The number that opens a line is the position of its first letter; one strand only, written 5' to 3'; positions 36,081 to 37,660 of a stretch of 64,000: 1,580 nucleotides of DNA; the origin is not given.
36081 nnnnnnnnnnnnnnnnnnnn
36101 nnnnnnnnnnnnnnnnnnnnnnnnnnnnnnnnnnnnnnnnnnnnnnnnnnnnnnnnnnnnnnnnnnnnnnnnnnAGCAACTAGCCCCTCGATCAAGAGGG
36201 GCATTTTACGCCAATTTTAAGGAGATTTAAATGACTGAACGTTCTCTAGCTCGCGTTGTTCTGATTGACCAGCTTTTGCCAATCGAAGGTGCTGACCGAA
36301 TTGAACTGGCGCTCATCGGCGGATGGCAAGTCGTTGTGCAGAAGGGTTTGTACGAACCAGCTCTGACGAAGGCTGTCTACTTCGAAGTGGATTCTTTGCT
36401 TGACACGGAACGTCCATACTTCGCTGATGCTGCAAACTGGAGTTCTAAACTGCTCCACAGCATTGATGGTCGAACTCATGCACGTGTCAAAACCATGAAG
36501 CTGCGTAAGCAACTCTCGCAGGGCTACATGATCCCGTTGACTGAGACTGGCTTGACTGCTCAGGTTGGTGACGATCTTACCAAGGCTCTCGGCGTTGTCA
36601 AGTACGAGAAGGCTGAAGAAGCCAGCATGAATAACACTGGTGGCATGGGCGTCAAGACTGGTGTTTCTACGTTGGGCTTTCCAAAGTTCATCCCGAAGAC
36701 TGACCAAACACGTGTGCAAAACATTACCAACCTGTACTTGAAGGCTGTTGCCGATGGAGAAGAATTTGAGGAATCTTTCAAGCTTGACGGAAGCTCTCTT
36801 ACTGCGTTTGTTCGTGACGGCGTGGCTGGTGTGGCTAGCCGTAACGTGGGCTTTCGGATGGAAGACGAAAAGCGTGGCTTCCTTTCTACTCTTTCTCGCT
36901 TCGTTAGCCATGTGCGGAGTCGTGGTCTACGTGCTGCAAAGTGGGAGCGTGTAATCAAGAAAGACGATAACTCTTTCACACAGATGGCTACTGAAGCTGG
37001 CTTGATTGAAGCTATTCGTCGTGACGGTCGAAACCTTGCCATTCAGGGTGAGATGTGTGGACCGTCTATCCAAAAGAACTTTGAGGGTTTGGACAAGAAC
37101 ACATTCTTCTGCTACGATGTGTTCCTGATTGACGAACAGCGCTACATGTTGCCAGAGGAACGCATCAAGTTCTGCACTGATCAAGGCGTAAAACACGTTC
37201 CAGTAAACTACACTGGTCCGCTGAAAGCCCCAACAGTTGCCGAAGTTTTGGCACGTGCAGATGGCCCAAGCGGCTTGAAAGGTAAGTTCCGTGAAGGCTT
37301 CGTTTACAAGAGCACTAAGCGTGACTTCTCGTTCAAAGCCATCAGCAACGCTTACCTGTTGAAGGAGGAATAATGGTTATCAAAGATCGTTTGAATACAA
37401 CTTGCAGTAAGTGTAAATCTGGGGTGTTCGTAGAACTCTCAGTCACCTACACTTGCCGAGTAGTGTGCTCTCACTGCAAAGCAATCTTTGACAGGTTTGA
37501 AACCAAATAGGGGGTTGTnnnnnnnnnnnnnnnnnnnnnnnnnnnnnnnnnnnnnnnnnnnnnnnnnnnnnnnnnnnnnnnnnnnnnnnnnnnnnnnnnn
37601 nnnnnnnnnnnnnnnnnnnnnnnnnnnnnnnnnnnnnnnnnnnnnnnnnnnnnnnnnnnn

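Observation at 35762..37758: Self-contained reverse-strand cassette: high-expression acidic protein, Rnl5-type RNA ligase and two zinc-ribbon mini-proteins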

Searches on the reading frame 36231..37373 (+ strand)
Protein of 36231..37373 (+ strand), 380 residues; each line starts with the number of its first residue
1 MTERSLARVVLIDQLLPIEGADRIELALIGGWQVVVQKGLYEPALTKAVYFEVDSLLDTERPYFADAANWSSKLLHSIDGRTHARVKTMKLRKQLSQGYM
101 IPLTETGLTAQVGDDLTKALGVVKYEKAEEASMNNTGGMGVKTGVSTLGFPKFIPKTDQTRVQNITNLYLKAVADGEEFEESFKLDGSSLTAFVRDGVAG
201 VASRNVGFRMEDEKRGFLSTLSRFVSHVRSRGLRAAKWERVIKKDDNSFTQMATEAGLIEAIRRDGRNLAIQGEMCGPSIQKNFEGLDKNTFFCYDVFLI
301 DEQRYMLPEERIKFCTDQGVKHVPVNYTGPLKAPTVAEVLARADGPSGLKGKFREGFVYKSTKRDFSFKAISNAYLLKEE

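Call 4: search_protein_families(library=pfam, proteins=[window:36231-37373:+], max_evalue=1)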
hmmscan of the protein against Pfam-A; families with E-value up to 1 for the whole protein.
window:36231-37373:+ (380 aa): 3 families
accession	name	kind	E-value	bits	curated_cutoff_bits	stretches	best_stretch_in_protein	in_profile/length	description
PF09414.15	RNA_ligase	-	1.1e-21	78.1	27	1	178-371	2-171/171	RNA ligase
PF21189.3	PHA02142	-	3.4e-18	66.3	27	1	7-103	2-92/92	PHA02142 OB-fold domain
PF23736.1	Ig_ZP2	-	0.22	11.6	27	1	78-129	46-94/126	Zona pellucida sperm-binding protein 2, Ig-like domain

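Call 5: search_protein_families(library=phrogs, proteins=[window:36231-37373:+], max_evalue=0.01)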
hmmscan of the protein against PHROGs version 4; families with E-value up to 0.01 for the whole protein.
window:36231-37373:+ (380 aa): 2 families
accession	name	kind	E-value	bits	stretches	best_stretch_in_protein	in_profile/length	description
phrog_968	-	DNA, RNA and nucleotide metabolism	6.1e-130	434.7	1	2-380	6-393/398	RNA ligase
phrog_548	-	DNA, RNA and nucleotide metabolism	3e-10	40.8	1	238-365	72-216/341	RNA ligase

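Call 12: search_solved_structures(query=window:36231-37373:+, max_evalue=1, show_alignments=3)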
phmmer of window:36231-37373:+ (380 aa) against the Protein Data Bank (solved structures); distinct sequences matched with E-value up to 1: 11.
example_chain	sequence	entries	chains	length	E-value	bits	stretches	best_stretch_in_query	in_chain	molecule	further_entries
5cot_A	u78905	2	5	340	1.6e-52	181.9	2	4-209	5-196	Naegleria gruberi RNA ligase | RNA ligase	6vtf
6vt4_A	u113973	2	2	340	1.1e-51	179.1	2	4-209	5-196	RNA Ligase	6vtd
6vt8_A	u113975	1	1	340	1.1e-51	179.1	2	4-209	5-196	RNA Ligase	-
5cou_A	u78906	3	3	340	1.1e-51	179.1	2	4-209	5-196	Naegleria gruberi RNA ligase | RNA ligase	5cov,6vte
6vt3_A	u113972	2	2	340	1.1e-51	179.1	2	4-209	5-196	RNA Ligase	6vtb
6vt9_A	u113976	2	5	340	1.1e-51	179.1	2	4-209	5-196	RNA ligase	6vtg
6vt0_A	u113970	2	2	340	1.1e-51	179.1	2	4-209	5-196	RNA Ligase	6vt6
6vt1_A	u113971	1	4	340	2.1e-51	178.2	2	4-209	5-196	RNA Ligase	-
6vt5_A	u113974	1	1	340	2.9e-51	177.7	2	6-209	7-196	RNA Ligase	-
2vug_A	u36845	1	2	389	0.00077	21.7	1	263-337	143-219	PAB1020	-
1s68_A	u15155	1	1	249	0.74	11.9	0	270-303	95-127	RNA Ligase 2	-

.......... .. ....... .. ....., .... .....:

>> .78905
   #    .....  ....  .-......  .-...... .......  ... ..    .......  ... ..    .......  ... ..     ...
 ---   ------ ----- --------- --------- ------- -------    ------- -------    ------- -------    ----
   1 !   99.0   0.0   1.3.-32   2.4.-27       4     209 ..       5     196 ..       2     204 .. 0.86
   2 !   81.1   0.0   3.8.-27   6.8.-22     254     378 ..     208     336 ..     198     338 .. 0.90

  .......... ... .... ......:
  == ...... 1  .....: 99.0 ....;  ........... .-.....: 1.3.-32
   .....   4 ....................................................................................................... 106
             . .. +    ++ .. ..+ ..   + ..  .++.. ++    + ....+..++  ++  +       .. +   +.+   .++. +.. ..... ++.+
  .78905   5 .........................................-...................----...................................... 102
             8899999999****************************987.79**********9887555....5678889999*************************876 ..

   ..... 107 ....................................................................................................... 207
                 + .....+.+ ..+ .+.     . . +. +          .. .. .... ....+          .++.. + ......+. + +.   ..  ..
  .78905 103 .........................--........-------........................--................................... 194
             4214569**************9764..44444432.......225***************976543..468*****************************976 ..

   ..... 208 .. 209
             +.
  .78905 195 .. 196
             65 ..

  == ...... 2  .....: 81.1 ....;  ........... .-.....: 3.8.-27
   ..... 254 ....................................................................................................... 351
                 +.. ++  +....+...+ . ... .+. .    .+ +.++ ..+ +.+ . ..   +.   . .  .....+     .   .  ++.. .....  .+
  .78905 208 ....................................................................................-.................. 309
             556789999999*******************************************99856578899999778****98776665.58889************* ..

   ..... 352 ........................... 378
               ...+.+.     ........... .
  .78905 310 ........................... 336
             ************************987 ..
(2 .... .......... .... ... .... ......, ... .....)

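Call 13: search_protein_families(library=ncbifam, proteins=[window:36231-37373:+], max_evalue=0.1)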
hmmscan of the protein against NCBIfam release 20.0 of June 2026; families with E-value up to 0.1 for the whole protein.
window:36231-37373:+ (380 aa): 3 families
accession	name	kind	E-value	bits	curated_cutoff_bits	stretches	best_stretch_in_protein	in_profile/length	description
TIGR02306.1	RNA_lig_DRB0094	equivalog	3.2e-53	180.8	151.15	1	12-378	8-341/341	RNA ligase (ATP)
TIGR01209.1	TIGR01209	hypoth_equivalog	0.00021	20.2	136.9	1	261-362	125-226/375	RNA ligase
TIGR02307.1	RNA_lig_RNL2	equivalog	0.066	12.7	197.15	1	263-305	90-132/326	RNA ligase, Rnl2 family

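Call 14: search_protein_families(library=padloc, proteins=[window:36231-37373:+], max_evalue=0.1)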
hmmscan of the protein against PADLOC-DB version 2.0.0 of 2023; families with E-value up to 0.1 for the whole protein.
window:36231-37373:+ (380 aa): 0 families

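Call 29: find_related_loci(query=window:36231-37370:+, collection=viral_contigs, flank=6000)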
Query window:36231-37370:+ (380 aa) in viral_contigs; peptide patterns used: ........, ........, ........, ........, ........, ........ (x = any residue, [..] = any of these).
40 stretches matched a pattern; 23 encode a relative of the query (tblastn E <= 1e-3); 23 distinct loci.
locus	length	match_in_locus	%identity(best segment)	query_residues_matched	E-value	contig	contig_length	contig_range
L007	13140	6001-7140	88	1-380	0e+0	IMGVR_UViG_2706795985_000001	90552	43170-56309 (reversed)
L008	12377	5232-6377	88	1-380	0e+0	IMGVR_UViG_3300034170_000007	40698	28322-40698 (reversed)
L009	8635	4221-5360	81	1-380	0e+0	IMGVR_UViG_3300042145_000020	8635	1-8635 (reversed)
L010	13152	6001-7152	80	1-380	0e+0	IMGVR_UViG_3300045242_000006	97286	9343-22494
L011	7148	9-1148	81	1-380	0e+0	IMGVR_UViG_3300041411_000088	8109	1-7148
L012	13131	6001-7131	78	1-379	0e+0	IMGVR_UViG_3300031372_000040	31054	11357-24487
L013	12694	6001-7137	77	1-380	0e+0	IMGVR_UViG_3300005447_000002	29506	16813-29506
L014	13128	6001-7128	76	2-379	0e+0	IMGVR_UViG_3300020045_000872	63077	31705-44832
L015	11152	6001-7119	78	1-380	0e+0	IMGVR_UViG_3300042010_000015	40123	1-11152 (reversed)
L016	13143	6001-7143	74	1-380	0e+0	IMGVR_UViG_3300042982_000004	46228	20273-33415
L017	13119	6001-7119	62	2-380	7e-150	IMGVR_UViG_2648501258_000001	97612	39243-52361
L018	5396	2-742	82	134-380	2e-140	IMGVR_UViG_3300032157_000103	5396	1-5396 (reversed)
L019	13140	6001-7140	58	1-380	2e-139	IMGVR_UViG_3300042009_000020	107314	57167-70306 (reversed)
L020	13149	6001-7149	38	4-378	6e-60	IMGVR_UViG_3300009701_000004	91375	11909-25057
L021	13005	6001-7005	34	3-380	7e-49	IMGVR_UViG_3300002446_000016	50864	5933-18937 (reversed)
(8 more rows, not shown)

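Call 50: search_dna_similar(query=window:36231-37370:+, collection=phages, mode=protein, max_evalue=1e-10, max_rows=60, rows=spread)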
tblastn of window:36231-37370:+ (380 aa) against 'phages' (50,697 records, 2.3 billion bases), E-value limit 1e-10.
Records with a match: 333; places in all: 333; records where one place covers at least 80% of the query: 331.
Best place of each record, by identity: 95-99% 3; 90-95% 2; 80-90% 15; 60-80% 7; <60% 306.
By first word of the organism name: Pseudomonas 219; Aeromonas 44; Erwinia 10; Sinorhizobium 7; Burkholderia 5; Ralstonia 5; Salmonella 4; Xanthomonas 4; Yersinia 4; Pectobacterium 3; and 16 more.
By host as written in the record: Pseudomonas aeruginosa 75; Pseudomonas aeruginosa PAO1 26; - 20; Pseudomonas aeruginosa PAK 14; Aeromonas salmonicida 13; Aeromonas hydrophila BIOTECH 10089 11; Pseudomonas sp. 9; Pseudomonas syringae pv. porri LMG 28495 8; and 94 more.
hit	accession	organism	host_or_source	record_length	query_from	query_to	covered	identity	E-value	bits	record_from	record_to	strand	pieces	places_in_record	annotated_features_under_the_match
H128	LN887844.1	Pseudomonas phage VCM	-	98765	1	380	100%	96.1%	0e+0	753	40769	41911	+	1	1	RNA ligase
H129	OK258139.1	Pseudomonas phage COT4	Pseudomonas sp.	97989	1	380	100%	88.9%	0e+0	697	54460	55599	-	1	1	RNA ligase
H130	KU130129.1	Pseudomonas phage vB_PsyM_KIL4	Pseudomonas syringae pv. porri LMG 28495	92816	1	380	100%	88.4%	0e+0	704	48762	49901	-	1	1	putative RNA ligase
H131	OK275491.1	Pseudomonas phage REC1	Pseudomonas sp.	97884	1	380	100%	86.3%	0e+0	678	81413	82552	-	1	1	RNA ligase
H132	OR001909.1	Pseudomonas phage 16Q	Pseudomonas syringae pv. syringae 16QsV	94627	1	380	100%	78.0%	0e+0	618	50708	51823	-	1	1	putative RNA ligase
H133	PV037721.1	Pseudomonas phage Bitten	Pseudomonas protegens ERG2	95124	2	380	100%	57.9%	3e-133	426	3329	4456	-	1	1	RNA ligase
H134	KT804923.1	Pseudomonas phage C11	Pseudomonas aeruginosa clinical strain ...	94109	3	380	99%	49.1%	1e-103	340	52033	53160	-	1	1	hypothetical protein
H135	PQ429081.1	Pseudomonas phage vB_VIPPAEUMC02a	Pseudomonas aeruginosa ATCC 15442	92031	3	380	99%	49.1%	6e-103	339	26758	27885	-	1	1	RNA ligase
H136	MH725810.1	Pseudomonas phage PaYy-2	Pseudomonas aeruginosa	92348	3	380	99%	48.8%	5e-101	333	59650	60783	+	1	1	RNA ligase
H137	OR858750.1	Pseudomonas phage Pae01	Pseudomonas aeruginosa Pa021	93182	3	380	99%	48.8%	5e-102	336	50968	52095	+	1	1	RNA ligase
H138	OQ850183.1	Pseudomonas phage PT07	Pseudomonas aeruginosa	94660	3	380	99%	48.7%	1e-103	340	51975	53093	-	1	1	RNA ligase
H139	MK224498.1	Pseudomonas phage Henu5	Pseudomonas aeruginosa ATCC9027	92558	3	380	99%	48.6%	2e-100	331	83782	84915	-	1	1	hypothetical protein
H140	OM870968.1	Pseudomonas phage vB_Paer_Ps25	Pseudomonas aeruginosa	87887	3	380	99%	48.6%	1e-101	335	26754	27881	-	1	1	RNA ligase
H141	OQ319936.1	Pseudomonas phage 20Sep416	Pseudomonas aeruginosa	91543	3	380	99%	48.6%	1e-101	335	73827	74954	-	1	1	RNA ligase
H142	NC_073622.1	Pseudomonas phage vB_Paer_PsIn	Pseudomonas aeruginosa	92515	3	380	99%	48.6%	1e-101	335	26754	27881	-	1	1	RNA ligase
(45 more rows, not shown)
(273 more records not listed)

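Call 73: find_encoding_contigs(protein=window:36231-37373:+, flank=3000, max_places=3)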
Protein window:36231-37373:+ (380 aa): 1 contig read that carries it; 1 place shown.
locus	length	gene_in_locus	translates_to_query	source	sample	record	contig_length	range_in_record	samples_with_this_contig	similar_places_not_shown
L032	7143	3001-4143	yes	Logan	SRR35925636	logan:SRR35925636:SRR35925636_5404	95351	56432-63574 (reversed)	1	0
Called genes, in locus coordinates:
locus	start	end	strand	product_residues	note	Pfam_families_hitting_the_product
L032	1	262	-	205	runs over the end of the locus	-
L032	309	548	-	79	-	-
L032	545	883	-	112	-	-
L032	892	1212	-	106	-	-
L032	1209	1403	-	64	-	-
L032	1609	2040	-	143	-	-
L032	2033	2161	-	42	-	-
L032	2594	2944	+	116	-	-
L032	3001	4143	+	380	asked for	PF21189:PHA02142, PF09414:RNA_ligase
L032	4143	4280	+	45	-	-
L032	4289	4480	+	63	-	-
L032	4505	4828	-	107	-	-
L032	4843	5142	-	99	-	-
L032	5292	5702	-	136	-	-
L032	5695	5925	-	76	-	-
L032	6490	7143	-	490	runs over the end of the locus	PF21882:Gp53-like_C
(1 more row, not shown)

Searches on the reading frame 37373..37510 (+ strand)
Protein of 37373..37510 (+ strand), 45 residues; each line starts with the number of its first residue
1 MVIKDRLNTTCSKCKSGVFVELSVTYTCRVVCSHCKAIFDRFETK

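Call 4: search_protein_families(library=pfam, proteins=[window:37373-37510:+], max_evalue=1)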
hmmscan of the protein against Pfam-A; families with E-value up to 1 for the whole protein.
window:37373-37510:+ (45 aa): 4 families
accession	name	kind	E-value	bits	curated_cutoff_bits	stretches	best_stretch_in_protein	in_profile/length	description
PF22289.1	DmmA-like_C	-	0.0039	17.5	27.4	1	29-41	1-13/44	Dimethylamine monooxygenase subunit DmmA-like, C-terminal domain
PF13248.11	Zn_ribbon_3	-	0.0063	16.4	27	0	30-38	3-11/26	zinc-ribbon domain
PF05191.20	ADK_lid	-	0.059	13.7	26.6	1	29-42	1-14/36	Adenylate kinase, active site lid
PF13717.11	Zn_ribbon_4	-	0.43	11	30.3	0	30-39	3-12/36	zinc-ribbon domain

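Call 5: search_protein_families(library=phrogs, proteins=[window:37373-37510:+], max_evalue=0.01)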
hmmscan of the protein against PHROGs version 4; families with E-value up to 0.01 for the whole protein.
window:37373-37510:+ (45 aa): 0 families

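Call 13: search_protein_families(library=ncbifam, proteins=[window:37373-37510:+], max_evalue=0.1)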
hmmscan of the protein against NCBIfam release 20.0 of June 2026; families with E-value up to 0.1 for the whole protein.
window:37373-37510:+ (45 aa): 0 families

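Call 14: search_protein_families(library=padloc, proteins=[window:37373-37510:+], max_evalue=0.1)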
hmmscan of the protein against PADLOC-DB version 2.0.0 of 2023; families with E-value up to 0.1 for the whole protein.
window:37373-37510:+ (45 aa): 2 families
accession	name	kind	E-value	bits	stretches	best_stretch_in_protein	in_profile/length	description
PDLC00930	Cas12u1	-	0.062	10.1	1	4-40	488-517/533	Cas12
PDLC01692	Cas12f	-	0.098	9.4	1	4-40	486-516/532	CAS-V-F; effector__SPE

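Call 16: search_dna_similar(query=window:37373-37510:+, collection=phages, mode=protein, max_evalue=0.01, max_rows=40, rows=spread)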
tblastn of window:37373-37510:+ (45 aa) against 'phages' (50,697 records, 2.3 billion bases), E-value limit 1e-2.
Records with a match: 26; places in all: 26; records where one place covers at least 80% of the query: 26.
Best place of each record, by identity: 90-95% 2; 60-80% 24.
By first word of the organism name: Pseudomonas 26.
By host as written in the record: Pseudomonas syringae pv. actinidiae 16; Pseudomonas fluorescens SA1 2; - 2; Pseudomonas syringae pv. actinidiae ICMP 18800 2; Pseudomonas syringae pv. actinidiae K7#8 2; Pseudomonas syringae P1.01.01B03 1; Pseudomonas syringae 19B 1.
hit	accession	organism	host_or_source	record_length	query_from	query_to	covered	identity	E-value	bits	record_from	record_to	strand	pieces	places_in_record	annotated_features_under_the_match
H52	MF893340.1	Pseudomonas phage PPSC2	Pseudomonas fluorescens SA1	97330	1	45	100%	93.3%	3e-21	89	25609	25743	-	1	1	hypothetical protein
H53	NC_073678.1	Pseudomonas phage PPSC2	Pseudomonas fluorescens SA1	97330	1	45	100%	93.3%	3e-21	89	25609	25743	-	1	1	hypothetical protein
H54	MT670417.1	Pseudomonas phage phiPsa267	Pseudomonas syringae pv. actinidiae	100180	1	42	93%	64.3%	6e-13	65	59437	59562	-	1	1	hypothetical protein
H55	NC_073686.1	Pseudomonas phage phiPsa267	Pseudomonas syringae pv. actinidiae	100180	1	42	93%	64.3%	6e-13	65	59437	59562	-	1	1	hypothetical protein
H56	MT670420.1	Pseudomonas phage phiPsa347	Pseudomonas syringae pv. actinidiae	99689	1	42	93%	64.3%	6e-13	65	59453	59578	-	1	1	hypothetical protein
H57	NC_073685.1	Pseudomonas phage phiPsa347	Pseudomonas syringae pv. actinidiae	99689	1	42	93%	64.3%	6e-13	65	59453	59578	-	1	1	hypothetical protein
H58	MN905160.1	Pseudomonas phage PE09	Pseudomonas syringae pv. actinidiae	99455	1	42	93%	64.3%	6e-13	65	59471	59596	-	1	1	hypothetical protein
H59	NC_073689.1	Pseudomonas phage PE09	Pseudomonas syringae pv. actinidiae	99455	1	42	93%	64.3%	6e-13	65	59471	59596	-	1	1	hypothetical protein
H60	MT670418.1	Pseudomonas phage phiPsa300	Pseudomonas syringae pv. actinidiae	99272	1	42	93%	64.3%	6e-13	65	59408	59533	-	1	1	hypothetical protein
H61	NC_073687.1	Pseudomonas phage phiPsa300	Pseudomonas syringae pv. actinidiae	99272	1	42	93%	64.3%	6e-13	65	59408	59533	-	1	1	hypothetical protein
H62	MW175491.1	Pseudomonas phage PN09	Pseudomonas syringae pv. actinidiae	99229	1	42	93%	64.3%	6e-13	65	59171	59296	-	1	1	hypothetical protein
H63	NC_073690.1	Pseudomonas phage PN09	Pseudomonas syringae pv. actinidiae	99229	1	42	93%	64.3%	6e-13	65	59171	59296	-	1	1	hypothetical protein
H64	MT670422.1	Pseudomonas phage phiPsa397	Pseudomonas syringae pv. actinidiae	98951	1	42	93%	64.3%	6e-13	65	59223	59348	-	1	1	hypothetical protein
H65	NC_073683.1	Pseudomonas phage phiPsa397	Pseudomonas syringae pv. actinidiae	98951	1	42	93%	64.3%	6e-13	65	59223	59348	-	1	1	hypothetical protein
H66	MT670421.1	Pseudomonas phage phiPsa381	Pseudomonas syringae pv. actinidiae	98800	1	42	93%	64.3%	6e-13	65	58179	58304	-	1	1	hypothetical protein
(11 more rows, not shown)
